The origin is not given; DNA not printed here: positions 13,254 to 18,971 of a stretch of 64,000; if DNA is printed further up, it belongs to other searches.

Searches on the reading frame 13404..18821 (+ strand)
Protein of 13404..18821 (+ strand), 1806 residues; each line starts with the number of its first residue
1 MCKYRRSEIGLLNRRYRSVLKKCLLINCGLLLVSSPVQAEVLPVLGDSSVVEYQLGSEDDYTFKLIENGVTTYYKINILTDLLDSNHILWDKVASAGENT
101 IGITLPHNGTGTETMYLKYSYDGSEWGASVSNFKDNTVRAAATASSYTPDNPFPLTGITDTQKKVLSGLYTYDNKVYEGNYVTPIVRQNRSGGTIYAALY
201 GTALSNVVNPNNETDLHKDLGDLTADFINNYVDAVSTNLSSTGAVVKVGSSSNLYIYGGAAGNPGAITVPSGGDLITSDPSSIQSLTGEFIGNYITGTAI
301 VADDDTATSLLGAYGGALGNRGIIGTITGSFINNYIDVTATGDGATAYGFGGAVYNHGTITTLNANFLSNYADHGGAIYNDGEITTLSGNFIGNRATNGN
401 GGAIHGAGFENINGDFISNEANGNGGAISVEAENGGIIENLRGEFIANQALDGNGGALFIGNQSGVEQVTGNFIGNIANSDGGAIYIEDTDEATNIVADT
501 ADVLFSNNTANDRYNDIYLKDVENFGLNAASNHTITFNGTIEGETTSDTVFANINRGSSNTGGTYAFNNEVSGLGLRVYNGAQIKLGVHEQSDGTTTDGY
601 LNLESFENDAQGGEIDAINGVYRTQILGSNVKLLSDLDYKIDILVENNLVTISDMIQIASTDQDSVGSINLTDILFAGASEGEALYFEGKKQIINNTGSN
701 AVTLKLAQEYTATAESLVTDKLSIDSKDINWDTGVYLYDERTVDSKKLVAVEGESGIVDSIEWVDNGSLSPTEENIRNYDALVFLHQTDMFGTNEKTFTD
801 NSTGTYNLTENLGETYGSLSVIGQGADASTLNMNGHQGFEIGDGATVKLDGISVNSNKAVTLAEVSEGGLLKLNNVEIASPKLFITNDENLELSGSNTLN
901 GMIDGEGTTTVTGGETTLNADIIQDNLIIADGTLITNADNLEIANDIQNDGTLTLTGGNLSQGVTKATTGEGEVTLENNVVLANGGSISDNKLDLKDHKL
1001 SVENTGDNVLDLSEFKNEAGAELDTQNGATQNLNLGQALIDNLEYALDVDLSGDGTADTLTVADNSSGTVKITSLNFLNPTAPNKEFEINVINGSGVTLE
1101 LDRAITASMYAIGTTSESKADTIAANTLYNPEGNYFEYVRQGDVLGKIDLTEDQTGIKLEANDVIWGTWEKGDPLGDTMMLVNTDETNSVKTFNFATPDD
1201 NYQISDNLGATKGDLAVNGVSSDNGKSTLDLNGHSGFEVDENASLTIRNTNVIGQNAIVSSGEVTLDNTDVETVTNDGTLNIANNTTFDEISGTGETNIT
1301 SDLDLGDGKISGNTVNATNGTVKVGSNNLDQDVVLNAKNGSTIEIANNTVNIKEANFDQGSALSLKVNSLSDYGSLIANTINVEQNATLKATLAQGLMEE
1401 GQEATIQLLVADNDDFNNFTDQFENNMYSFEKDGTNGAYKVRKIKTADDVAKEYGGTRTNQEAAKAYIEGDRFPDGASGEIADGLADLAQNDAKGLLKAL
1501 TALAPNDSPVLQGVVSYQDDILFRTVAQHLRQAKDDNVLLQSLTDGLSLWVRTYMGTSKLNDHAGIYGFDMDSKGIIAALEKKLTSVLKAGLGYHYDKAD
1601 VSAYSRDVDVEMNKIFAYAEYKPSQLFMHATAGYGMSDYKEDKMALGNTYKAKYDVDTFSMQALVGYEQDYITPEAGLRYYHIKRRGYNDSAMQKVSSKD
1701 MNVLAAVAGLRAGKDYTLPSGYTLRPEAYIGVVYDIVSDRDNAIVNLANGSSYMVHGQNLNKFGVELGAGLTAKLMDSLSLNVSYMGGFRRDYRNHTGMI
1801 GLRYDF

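Call 21: search_protein_families(library=pfam, proteins=[window:13404-18821:+], max_evalue=0.0001)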
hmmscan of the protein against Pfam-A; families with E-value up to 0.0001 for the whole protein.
window:13404-18821:+ (1806 aa): 1 family
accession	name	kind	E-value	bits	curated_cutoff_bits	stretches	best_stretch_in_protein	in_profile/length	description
PF03797.25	Autotransporter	-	1.1e-36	127.3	26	1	1549-1785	1-254/255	Autotransporter beta-domain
